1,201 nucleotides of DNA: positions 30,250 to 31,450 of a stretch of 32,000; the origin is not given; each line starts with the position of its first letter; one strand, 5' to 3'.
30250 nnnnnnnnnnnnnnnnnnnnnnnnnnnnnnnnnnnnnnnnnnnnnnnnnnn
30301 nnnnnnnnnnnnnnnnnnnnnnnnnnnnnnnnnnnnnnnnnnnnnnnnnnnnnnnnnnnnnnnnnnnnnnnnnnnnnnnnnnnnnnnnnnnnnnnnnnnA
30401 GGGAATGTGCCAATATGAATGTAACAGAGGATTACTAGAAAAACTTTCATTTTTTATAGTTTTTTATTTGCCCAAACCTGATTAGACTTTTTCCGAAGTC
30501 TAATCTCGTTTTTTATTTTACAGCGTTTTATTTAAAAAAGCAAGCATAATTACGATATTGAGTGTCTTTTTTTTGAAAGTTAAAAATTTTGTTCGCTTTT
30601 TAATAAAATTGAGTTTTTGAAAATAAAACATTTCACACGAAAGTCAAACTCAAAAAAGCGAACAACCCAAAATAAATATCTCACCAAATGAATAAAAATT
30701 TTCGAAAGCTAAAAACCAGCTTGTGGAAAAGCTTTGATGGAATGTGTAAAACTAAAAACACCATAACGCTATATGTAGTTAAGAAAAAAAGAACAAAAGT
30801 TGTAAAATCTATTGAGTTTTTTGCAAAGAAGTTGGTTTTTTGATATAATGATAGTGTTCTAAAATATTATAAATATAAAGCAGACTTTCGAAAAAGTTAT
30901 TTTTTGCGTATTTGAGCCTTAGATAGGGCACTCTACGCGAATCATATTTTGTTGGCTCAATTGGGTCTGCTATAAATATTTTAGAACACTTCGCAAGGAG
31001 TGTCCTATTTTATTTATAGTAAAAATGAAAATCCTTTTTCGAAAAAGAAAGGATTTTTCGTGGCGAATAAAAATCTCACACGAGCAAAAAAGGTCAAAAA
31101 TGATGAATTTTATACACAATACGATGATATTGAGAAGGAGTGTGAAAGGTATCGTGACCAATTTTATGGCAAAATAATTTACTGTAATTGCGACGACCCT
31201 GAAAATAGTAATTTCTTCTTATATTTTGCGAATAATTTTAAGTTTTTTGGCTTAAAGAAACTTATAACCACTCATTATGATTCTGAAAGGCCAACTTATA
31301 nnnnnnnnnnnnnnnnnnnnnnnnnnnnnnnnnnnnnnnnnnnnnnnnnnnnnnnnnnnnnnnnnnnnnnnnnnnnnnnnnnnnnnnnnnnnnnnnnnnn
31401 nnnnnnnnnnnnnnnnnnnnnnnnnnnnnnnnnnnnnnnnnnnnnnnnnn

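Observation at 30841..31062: Unusually long, highly structured leader with interleaved helices and an SD-sequestering hairpin before the methyltransferase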

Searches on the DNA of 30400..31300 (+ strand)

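Call 4: search_rna_families(source=window, start=30400, end=31300, threshold=evalue, max_evalue=10, show_alignments=3)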
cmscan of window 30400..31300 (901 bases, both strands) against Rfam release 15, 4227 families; matches with E-value up to 10: 20.
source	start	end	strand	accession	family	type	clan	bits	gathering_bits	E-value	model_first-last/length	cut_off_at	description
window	30983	31040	-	RF02844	RefA9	Gene; antisense;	-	24.2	49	0.33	1-64/64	no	Enterococcus sRNA A9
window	30981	31099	+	RF02526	SSRC34_1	Gene; sRNA;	-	21.1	64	2.8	1-128/128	no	Streptococcus sRNA SSRC34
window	30965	31058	+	RF01819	RsaD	Gene; sRNA;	-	21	50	0.34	1-189/189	no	RNA Staph. aureus D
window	30968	31067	+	RF01579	RUF2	Gene; sRNA;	-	20.8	90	2.4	1-154/154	no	Plasmodium RNA of unknown function RUF2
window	30979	31015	-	RF01366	CRISPR-DR53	Gene; CRISPR;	-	19.1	45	1.1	1-37/37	no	CRISPR RNA direct repeat element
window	30402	30513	+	RF01470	rli38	Gene; sRNA;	-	18.4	49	9.4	1-150/150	no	Listeria sRNA rli38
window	30535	30601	-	RF01666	rox2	Cis-reg;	-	18.1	55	4.8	1-71/71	no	Drosophila rox2 ncRNA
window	31047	31142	-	RF02181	ST7-AS2_1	Gene; lncRNA;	-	18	80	0.53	1-72/72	no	ST7 antisense RNA 2 conserved region 1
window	30573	30639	-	RF00121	MicC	Gene; sRNA;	-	17.9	90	7.9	1-123/123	no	MicC RNA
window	30589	30630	+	RF00623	P1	Gene;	-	17.8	100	0.52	44-85/180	no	Pseudomonas sRNA P1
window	30830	30933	-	RF00410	SNORA2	Gene; snRNA; snoRNA; HACA-box;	CL00021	16.6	70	4.9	1-137/137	no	Small nucleolar RNA SNORA2/SNORA34 family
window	30590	30663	-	RF03663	mir-5911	Gene; miRNA;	-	16.4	84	3.5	1-74/74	no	mir-5911 microRNA precursor family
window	30976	31063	-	RF02313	TtnuHACA6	Gene; snRNA; snoRNA; HACA-box;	-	16.4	100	9.7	1-131/131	no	Tetrahymena snoRNA TtnuHACA6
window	30997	31061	+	RF01859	Phe_leader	Cis-reg; leader;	-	16.3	55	9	1-125/125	no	Phenylalanine leader peptide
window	31021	31061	-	RF04343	Plastid-psbA-2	Cis-reg;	CL00153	16.2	55.8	6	1-60/60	no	Plastid-psbA-2 3UTR RNA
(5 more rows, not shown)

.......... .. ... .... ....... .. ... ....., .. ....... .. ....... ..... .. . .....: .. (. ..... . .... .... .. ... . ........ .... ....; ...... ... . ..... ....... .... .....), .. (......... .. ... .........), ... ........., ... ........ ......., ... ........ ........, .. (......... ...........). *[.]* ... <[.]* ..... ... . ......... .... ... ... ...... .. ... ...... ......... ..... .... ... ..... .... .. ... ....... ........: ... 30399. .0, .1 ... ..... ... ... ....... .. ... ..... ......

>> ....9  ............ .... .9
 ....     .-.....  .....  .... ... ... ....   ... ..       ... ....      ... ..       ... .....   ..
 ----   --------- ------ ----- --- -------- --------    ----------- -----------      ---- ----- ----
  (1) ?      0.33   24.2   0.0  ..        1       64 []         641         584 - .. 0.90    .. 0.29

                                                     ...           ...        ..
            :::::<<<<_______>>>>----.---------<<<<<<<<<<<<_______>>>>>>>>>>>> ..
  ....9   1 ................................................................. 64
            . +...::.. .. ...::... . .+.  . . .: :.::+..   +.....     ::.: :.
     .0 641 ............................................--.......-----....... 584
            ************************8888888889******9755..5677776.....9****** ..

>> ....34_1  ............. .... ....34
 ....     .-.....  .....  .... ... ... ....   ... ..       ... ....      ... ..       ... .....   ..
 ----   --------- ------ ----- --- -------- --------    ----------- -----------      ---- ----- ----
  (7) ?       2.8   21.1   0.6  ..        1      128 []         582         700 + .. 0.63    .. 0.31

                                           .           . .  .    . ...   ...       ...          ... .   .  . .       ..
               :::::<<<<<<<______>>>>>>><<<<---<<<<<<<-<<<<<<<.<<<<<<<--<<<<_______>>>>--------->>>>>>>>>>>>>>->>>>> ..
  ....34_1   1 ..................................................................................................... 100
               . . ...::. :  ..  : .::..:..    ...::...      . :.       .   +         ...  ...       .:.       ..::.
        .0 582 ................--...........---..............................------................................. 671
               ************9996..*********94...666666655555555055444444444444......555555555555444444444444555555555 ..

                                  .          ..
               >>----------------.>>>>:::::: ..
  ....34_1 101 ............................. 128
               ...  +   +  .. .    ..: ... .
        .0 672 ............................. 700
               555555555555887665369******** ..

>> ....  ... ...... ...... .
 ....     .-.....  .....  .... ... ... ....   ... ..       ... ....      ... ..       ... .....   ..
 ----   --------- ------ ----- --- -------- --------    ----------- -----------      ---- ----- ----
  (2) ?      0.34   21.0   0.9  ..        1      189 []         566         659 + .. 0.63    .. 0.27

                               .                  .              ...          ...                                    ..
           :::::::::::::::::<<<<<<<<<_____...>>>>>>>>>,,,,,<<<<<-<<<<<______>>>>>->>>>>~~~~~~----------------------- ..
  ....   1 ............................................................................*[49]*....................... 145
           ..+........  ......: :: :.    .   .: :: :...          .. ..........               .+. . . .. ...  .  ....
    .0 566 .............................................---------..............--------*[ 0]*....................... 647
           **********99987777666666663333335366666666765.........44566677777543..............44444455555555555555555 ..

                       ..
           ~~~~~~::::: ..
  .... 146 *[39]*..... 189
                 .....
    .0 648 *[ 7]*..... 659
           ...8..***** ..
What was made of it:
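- On Any Rfam 15 family (riboswitches, T-box, leaders, sRNAs): In a sensitive scan of 30400-31300 the best hit scores 24 bits against a cutoff of 49, and all hits have E >= 0.33 (call 4).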

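Call 31: build_rna_model(alignment_id=A4, structure=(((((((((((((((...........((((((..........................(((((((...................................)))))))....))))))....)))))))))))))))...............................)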
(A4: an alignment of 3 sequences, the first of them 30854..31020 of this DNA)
Model R1 built from alignment A4 (3 sequences, 167 columns); structure: as given.
model positions 167; base pairs 28; branch points 0; effective number of sequences 0.91; information 0.591 bits per position. Calibrated on 0.2 Mb of random sequence (short: E-values are rough).
structure used (alignment columns):
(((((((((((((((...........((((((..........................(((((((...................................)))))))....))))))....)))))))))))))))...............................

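Call 33: search_with_rna_model(model_id=R1, sources=[L007, L008, L009, L010, L011, L012, L013, L014, L015, L016, L017, L018, L019, L020, L021, L022, L023, L024, L025, L026, L027, L028, L029, L030, L031, L032, L033, L034, L035, L036, L037, L038, L039, L040, L041, L042, L043, L044, L045, L046, L047, L048, L049, L050, L051, L052, L053, L054, L055, L056, L057, L058, L059, L060, L061, L062, L063, L064, L065, L066, L067, L068, L069, L070, L071, L072, L073, L074, L075, L076, L077, L078, L079, L080, L081, L082, L083, L084, L085, L086, L087, L088, L089, L090, L091, L092, L093, L094, L095, L096, L097, L098, L099, L100, L101, L102, L103, L104, L105, L106], max_evalue=10)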
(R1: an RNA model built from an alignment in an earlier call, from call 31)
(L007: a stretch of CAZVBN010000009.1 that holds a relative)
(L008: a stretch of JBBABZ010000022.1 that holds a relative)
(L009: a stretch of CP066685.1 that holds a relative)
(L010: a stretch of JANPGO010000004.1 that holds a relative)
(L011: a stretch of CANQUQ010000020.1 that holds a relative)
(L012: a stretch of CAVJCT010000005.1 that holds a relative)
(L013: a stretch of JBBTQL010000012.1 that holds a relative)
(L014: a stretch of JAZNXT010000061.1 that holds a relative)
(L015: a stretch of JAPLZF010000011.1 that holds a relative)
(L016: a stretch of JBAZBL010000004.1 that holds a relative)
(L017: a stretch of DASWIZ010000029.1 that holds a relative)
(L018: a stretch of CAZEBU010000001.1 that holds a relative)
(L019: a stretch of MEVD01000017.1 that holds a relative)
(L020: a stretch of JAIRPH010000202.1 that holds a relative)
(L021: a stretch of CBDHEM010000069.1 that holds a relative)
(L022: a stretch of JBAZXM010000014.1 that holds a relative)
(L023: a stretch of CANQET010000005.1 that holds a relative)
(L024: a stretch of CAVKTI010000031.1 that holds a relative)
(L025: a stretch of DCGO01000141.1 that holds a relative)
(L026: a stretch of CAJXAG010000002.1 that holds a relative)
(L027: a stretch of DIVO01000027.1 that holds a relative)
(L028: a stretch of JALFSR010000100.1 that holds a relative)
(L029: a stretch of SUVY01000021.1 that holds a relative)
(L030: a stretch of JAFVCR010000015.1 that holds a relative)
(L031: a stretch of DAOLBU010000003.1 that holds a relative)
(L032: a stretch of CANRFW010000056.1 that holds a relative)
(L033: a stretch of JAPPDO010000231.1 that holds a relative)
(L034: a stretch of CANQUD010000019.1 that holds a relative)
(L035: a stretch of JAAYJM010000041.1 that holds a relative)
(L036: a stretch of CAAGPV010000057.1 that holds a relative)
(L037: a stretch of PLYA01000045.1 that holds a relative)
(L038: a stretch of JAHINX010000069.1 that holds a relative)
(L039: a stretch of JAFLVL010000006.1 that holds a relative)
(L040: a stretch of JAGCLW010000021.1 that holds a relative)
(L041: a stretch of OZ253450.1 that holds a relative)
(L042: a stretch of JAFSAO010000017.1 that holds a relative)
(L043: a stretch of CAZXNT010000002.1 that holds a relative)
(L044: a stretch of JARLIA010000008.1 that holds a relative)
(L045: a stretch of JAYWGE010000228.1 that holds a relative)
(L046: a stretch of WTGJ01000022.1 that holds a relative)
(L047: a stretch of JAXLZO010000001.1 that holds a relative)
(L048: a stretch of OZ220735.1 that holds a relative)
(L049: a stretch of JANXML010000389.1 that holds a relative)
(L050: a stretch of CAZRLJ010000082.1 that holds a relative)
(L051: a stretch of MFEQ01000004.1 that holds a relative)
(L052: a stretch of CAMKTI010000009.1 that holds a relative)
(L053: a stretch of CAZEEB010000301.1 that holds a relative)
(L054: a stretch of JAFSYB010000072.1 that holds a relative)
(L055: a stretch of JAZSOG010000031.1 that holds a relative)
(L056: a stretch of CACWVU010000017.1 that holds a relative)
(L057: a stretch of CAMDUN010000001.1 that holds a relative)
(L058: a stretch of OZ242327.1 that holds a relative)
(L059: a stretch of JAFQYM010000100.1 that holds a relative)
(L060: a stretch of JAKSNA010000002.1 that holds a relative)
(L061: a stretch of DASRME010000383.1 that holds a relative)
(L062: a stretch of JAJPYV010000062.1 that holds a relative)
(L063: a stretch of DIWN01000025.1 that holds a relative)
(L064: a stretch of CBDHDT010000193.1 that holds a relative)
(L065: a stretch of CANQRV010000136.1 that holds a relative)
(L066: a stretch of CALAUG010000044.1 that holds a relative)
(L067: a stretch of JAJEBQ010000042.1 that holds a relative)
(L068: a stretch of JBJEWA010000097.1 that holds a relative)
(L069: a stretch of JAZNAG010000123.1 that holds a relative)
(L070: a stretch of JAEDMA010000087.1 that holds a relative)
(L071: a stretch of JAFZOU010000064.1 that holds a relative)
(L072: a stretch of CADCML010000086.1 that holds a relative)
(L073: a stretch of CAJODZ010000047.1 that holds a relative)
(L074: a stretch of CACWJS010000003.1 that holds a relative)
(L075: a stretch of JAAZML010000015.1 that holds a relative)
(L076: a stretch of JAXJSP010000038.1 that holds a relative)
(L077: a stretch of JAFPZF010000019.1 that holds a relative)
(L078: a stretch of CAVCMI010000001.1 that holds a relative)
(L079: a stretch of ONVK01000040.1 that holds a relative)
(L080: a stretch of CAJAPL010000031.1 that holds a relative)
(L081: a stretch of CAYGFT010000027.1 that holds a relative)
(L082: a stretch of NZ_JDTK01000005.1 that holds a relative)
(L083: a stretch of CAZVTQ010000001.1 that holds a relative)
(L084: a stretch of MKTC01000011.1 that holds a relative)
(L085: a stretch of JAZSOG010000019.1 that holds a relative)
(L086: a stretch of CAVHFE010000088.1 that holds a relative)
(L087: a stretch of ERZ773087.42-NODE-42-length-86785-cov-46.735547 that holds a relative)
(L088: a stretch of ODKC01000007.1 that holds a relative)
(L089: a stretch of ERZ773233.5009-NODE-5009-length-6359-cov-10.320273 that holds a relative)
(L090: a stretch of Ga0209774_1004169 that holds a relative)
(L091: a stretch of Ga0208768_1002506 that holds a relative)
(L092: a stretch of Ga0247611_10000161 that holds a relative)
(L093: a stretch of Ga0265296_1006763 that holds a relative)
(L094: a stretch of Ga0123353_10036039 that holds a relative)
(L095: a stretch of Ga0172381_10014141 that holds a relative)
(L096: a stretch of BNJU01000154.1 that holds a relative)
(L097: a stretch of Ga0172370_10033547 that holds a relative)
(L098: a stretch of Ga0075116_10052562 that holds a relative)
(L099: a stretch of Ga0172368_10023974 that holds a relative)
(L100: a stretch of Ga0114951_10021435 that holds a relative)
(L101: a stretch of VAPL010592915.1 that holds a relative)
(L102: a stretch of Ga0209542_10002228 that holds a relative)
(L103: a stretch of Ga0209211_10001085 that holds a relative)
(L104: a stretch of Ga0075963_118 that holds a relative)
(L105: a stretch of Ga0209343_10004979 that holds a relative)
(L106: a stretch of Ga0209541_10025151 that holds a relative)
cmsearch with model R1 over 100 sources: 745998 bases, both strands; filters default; matches with E-value up to 10: 9.
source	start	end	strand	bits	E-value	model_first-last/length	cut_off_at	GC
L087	3795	3961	+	224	9e-39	1-167/167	no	0.32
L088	3795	3961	+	224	9e-39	1-167/167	no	0.32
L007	3797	3966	+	60.3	3.1e-08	1-167/167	no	0.36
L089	88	251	+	30.6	0.011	1-167/167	no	0.27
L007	3883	3970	-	18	2.4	1-167/167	no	0.28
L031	4062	4188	+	17.6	2.9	1-167/167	no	0.28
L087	3910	4022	-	17.3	3.2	1-167/167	no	0.29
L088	3910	4022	-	17.3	3.2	1-167/167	no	0.29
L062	2296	2366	-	14.7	9.9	1-167/167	no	0.32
